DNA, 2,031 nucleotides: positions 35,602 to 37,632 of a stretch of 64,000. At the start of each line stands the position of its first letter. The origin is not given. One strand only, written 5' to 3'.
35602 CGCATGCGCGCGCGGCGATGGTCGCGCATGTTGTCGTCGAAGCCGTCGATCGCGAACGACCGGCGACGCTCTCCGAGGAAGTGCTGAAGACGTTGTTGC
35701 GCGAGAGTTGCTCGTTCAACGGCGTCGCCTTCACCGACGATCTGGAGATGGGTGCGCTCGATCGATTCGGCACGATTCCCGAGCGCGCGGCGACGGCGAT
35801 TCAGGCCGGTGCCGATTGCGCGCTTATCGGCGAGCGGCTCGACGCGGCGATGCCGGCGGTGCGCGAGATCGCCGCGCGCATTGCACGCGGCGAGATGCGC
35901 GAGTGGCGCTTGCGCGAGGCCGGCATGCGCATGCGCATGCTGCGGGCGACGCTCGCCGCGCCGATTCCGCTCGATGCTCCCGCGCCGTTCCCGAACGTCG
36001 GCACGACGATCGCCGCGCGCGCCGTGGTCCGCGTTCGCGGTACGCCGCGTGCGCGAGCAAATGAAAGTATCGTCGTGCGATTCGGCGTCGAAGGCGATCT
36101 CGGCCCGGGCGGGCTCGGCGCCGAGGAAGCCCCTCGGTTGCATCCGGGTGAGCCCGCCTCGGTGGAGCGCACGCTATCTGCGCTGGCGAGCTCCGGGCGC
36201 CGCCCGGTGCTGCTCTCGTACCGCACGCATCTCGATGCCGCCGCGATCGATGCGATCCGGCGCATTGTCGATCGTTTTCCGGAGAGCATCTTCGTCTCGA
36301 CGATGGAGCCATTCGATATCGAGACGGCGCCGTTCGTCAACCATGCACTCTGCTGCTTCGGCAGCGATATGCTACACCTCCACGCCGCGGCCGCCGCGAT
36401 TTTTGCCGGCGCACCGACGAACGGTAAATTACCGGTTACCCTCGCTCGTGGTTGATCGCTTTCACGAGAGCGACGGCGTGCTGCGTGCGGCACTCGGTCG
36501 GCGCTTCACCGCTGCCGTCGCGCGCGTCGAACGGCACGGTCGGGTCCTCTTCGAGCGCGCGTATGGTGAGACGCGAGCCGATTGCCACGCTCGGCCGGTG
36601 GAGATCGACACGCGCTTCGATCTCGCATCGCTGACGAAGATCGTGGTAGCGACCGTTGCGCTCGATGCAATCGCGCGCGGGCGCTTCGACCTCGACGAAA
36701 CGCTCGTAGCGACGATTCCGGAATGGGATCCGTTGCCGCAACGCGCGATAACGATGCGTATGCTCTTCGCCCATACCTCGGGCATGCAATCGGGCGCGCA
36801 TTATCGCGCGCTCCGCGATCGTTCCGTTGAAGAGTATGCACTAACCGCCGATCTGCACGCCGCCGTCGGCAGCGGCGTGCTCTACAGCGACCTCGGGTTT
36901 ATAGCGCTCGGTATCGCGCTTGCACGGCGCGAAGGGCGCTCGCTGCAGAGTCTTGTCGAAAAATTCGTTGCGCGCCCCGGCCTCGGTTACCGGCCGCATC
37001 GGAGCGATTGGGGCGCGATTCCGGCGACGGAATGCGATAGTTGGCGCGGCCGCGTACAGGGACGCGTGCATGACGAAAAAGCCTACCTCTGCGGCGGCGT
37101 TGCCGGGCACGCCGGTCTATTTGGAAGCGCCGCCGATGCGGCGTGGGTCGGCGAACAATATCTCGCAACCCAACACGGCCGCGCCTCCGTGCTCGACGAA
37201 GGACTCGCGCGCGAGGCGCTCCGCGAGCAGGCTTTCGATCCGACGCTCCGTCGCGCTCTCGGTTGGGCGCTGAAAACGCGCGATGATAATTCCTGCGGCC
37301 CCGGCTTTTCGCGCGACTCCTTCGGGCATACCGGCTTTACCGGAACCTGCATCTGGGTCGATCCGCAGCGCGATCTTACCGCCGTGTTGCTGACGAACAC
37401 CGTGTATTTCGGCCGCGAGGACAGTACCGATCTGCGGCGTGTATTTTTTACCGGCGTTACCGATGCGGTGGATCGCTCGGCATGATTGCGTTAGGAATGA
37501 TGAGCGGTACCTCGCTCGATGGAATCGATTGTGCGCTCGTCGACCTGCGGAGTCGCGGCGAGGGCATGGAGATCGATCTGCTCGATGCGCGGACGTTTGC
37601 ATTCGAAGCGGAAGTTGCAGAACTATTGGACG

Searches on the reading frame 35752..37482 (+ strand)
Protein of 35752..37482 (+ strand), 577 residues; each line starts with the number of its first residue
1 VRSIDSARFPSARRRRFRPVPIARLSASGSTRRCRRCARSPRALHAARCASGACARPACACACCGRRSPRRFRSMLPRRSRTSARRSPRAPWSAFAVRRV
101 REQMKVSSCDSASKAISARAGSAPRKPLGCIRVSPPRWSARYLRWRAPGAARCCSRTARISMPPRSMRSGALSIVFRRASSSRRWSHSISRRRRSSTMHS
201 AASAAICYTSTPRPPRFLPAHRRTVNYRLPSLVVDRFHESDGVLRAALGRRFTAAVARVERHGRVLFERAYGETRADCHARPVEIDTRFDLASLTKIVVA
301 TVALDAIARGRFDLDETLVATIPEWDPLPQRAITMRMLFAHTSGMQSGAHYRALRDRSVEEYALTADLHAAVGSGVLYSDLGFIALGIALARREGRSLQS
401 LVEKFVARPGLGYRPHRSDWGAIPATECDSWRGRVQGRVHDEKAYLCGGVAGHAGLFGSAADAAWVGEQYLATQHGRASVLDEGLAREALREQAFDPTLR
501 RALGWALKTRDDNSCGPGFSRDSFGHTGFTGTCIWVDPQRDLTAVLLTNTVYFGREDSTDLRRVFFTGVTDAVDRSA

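Call 71: search_protein_families(library=pfam, proteins=[window:35752-37482:+], max_evalue=0.001)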
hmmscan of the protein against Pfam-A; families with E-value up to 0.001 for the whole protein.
window:35752-37482:+ (577 aa): 1 family
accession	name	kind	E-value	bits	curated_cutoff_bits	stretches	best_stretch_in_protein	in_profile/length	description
PF00144.29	Beta-lactamase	-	3.2e-41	142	27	1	250-564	12-324/329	Beta-lactamase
